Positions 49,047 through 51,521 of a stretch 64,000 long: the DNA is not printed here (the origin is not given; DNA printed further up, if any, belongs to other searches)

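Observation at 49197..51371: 724-aa single-gene candidate immune effector: REase-like head, wHTH-like middle, PIN-like tail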

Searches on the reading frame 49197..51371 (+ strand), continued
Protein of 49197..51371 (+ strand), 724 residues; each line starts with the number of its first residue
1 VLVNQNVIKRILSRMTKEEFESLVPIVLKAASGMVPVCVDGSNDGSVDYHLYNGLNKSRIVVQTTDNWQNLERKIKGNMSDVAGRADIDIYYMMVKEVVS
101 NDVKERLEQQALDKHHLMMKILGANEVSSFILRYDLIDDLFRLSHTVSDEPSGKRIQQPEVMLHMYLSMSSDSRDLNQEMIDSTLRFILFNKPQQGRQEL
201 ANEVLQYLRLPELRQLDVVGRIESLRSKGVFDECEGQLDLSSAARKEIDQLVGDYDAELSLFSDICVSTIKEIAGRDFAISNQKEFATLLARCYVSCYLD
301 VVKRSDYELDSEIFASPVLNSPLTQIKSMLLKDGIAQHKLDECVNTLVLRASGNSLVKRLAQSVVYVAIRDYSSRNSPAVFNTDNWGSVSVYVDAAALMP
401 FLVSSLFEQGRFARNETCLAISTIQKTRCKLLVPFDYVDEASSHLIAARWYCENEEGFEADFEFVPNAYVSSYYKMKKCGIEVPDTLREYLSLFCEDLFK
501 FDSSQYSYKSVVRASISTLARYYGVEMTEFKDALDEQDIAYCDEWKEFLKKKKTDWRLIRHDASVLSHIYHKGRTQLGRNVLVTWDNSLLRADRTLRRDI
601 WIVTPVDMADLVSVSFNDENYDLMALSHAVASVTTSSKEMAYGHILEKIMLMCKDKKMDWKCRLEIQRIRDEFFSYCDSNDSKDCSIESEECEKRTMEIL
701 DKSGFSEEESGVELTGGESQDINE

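Call 53: search_dna_similar(query=window:49197-51371:+, collection=phages, mode=protein, max_evalue=0.001)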
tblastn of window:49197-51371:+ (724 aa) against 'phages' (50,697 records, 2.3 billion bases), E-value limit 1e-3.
No match.

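Call 67: find_related_loci(query=A4, collection=viral_contigs, flank=10000)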
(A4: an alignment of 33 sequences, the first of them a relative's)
Query A4 (700 aa) in viral_contigs; peptide patterns used: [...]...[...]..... (x = any residue, [..] = any of these).
9 stretches matched a pattern; 1 encode a relative of the query (tblastn E <= 1e-3); 1 distinct loci.
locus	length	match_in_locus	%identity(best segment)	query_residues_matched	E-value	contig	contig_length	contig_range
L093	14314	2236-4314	37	1-693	3e-156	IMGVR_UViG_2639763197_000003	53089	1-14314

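Call 69: search_protein_families(library=pfam, proteins=[L093:1-552:+, L093:1765-2079:+, L093:4551-5705:-, L093:5495-6199:-, L093:6196-6747:-, L093:6744-7667:-, L093:7664-8269:-, L093:8253-10604:-, L093:11135-12307:-, L093:12618-14213:-], max_evalue=0.001)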
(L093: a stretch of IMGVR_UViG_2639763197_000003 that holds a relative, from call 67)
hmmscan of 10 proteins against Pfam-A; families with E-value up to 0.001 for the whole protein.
L093:1-552:+ (183 aa): 0 families

L093:1765-2079:+ (104 aa): 0 families

L093:4551-5705:- (384 aa): 1 family
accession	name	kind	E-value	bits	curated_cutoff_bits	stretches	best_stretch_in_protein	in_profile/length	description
PF04717.18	Phage_base_V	-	8.4e-05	23.3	23.8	1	136-170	37-71/75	Type VI secretion system/phage-baseplate injector OB domain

L093:5495-6199:- (234 aa): 0 families

L093:6196-6747:- (183 aa): 1 family
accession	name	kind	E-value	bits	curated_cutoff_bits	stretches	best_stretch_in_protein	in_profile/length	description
PF25759.1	HP1_ORF34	-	3.1e-73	245.7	27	1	1-181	1-178/180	Bacteriophage HP1 ORF34 baseplate complex protein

L093:6744-7667:- (307 aa): 0 families

L093:7664-8269:- (201 aa): 1 family
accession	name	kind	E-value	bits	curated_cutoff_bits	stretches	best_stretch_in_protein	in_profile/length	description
PF14301.12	DUF4376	-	8.6e-10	39.5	25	1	85-184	5-99/106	Domain of unknown function (DUF4376)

L093:8253-10604:- (783 aa): 3 families
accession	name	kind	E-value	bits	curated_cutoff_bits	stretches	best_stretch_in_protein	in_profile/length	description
PF12571.13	Phage_tail_fib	-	1.2e-30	107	23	1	3-157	7-150/150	Phage tail-collar fibre protein, N-terminal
PF21882.2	Gp53-like_C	-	2.5e-12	47.6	24.9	1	708-783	4-84/84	Putative tail fiber protein gp53-like, C-terminal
PF10708.14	DUF2510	-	8.5e-05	22.7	24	0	604-618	16-30/35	Protein of unknown function (DUF2510)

L093:11135-12307:- (390 aa): 1 family
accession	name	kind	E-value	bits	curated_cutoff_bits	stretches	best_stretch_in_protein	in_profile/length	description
PF04865.19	Baseplate_J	-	3.3e-26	92.6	21.1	1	80-330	2-239/255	Baseplate J-like protein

L093:12618-14213:- (531 aa): 1 family
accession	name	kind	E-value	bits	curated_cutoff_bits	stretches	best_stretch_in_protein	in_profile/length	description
PF10145.14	PhageMin_Tail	-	5.9e-07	30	33.2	1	2-76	119-201/201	Phage-related minor tail protein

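Call 70: list_cluster_members(proteins=[P0006, P0008, P0013, P0016, P0019, P0025, P0040, P0064, P0099, P0116])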
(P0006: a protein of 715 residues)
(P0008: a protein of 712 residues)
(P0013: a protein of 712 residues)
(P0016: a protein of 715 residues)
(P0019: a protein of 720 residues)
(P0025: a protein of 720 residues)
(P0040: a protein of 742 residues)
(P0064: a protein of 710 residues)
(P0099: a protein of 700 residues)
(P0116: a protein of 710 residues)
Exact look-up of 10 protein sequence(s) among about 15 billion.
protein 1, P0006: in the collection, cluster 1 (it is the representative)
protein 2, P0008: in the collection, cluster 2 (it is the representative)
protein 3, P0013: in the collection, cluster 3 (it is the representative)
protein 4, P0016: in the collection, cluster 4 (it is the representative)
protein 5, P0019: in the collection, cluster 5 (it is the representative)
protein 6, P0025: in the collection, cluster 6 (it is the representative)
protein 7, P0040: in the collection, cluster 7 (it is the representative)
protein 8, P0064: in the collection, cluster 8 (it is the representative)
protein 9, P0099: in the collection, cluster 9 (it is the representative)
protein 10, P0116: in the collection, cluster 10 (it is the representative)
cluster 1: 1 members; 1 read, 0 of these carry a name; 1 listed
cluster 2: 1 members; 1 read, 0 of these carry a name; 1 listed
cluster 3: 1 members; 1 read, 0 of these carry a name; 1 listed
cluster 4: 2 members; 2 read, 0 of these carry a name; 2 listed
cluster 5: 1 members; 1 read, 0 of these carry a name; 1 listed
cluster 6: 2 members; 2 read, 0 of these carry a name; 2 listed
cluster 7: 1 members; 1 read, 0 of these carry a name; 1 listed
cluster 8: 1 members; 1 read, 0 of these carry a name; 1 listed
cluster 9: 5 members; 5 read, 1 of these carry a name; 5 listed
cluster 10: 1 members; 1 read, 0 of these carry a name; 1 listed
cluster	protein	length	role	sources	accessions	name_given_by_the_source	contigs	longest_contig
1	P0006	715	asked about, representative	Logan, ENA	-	-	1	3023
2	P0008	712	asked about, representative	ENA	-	-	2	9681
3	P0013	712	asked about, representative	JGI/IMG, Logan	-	-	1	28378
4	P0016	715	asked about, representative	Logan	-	-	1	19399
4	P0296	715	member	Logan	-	-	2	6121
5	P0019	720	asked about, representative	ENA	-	-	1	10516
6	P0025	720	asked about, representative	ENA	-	-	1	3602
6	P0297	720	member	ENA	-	-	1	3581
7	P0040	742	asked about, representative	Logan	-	-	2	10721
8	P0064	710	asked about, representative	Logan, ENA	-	-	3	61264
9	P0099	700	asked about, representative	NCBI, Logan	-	-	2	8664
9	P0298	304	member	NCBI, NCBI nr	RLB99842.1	MAG: hypothetical protein DRI57_33045 [Deltaproteobacteria bacterium]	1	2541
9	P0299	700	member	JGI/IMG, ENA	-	-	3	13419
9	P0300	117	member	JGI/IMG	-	-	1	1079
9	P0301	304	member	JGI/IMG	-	-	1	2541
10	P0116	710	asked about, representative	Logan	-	-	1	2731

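Call 71: find_encoding_contigs(protein=P0064, flank=10000, max_places=2)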
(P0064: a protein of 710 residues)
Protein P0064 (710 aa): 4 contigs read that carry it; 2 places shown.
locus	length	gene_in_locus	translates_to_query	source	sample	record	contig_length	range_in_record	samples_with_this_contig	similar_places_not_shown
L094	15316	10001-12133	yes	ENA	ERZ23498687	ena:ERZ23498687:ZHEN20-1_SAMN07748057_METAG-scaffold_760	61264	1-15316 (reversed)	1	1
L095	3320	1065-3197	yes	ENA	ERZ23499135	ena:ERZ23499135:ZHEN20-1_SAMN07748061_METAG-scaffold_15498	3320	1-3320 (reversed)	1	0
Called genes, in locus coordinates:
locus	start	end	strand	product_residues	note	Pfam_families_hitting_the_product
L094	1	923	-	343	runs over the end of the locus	PF00108:Thiolase_N, PF08545:ACP_syn_III, PF08541:ACP_syn_III_C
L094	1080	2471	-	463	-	PF14312:FG-GAP_2, PF00404:Dockerin_1 (weak)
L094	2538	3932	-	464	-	-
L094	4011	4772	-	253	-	PF00583:Acetyltransf_1, PF13527:Acetyltransf_9 (weak), PF13673:Acetyltransf_10, PF13508:Acetyltransf_7, PF08445:FR47 (weak)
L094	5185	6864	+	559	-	PF00082:Peptidase_S8, PF00041:fn3 (weak)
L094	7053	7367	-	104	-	-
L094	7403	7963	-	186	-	PF12867:DinB_2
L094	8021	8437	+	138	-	PF12680:SnoaL_2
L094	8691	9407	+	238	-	PF17784:Sulfotransfer_4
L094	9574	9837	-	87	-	-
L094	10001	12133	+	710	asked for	-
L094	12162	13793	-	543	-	PF00118:Cpn60_TCP1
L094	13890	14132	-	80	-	-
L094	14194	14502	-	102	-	PF00166:Cpn10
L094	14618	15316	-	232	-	?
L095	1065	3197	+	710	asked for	-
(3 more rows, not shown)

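Call 72: find_encoding_contigs(protein=P0013, flank=10000, max_places=2)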
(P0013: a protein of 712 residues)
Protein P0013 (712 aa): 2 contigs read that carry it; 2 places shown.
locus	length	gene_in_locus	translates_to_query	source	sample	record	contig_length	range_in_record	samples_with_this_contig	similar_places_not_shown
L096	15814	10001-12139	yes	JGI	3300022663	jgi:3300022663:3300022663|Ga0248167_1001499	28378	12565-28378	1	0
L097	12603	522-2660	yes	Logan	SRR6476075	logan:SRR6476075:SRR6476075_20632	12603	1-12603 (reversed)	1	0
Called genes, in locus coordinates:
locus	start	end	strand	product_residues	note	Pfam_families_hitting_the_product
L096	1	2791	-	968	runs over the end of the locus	PF00176:SNF2-rel_dom, PF00270:DEAD, PF04851:ResIII, PF00271:Helicase_C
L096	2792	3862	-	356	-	PF13784:Fic_N, PF02661:Fic, PF21248:SoFic-like_C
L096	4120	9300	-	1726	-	PF00270:DEAD, PF04851:ResIII (weak), PF00271:Helicase_C, PF09369:MZB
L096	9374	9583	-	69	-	PF13384:HTH_23 (faint), PF12728:HTH_17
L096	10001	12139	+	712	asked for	-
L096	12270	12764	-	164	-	-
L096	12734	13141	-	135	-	-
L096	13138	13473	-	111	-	-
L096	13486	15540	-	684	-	PF09299:Mu-transpos_C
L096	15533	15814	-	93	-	?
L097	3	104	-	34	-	?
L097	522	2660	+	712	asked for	-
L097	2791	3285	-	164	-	-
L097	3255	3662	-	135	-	-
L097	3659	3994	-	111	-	-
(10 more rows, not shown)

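Call 73: find_encoding_contigs(protein=P0016, flank=10000, max_places=2)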
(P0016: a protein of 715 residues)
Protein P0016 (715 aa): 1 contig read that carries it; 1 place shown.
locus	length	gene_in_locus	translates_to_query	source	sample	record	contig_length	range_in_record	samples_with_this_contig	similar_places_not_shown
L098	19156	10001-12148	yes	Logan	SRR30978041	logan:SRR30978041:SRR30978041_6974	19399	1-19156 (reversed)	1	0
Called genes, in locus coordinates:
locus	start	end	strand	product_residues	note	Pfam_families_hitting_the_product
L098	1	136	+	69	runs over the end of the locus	PF12728:HTH_17, PF00376:MerR (weak), PF13411:MerR_1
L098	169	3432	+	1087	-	PF00176:SNF2-rel_dom, PF00270:DEAD (weak), PF00271:Helicase_C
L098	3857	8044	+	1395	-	PF02384:N6_Mtase (faint), PF20473:MmeI_Mtase (weak), PF07669:Eco57I, PF20473:MmeI_Mtase (weak), PF20466:MmeI_TRD (weak)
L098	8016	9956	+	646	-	-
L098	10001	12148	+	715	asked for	-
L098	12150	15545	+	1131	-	PF00271:Helicase_C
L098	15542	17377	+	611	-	PF09369:MZB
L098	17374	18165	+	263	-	PF13091:PLDc_2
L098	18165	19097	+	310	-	PF04250:DUF429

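Call 75: find_encoding_contigs(protein=P0040, flank=10000, max_places=2)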
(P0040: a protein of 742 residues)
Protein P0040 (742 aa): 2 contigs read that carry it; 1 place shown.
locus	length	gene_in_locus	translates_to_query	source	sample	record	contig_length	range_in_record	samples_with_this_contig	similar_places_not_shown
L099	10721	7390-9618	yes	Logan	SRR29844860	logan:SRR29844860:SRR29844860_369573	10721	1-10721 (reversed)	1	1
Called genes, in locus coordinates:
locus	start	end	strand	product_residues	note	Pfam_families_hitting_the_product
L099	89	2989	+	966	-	PF04313:HSDR_N, PF00270:DEAD, PF04851:ResIII, PF18766:SWI2_SNF2, PF08463:EcoEI_R_C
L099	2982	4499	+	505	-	PF12161:HsdM_N, PF02384:N6_Mtase, PF01170:UPF0020, PF07669:Eco57I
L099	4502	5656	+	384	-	PF01420:Methylase_S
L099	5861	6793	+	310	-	-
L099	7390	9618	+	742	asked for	-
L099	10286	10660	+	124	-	PF08818:DUF1801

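Call 76: find_encoding_contigs(protein=P0019, flank=10000, max_places=2)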
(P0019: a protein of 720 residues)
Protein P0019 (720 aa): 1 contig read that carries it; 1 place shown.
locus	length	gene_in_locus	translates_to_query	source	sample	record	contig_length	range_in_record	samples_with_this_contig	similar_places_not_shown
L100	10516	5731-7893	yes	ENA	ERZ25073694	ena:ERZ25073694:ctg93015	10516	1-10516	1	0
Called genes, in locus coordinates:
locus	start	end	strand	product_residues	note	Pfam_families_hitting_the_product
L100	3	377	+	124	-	?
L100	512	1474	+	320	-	-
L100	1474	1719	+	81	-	-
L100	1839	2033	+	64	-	-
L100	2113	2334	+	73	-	-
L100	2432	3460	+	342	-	-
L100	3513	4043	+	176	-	-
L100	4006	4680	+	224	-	PF00899:ThiF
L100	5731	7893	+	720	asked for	-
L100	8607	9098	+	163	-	-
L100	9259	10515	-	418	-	?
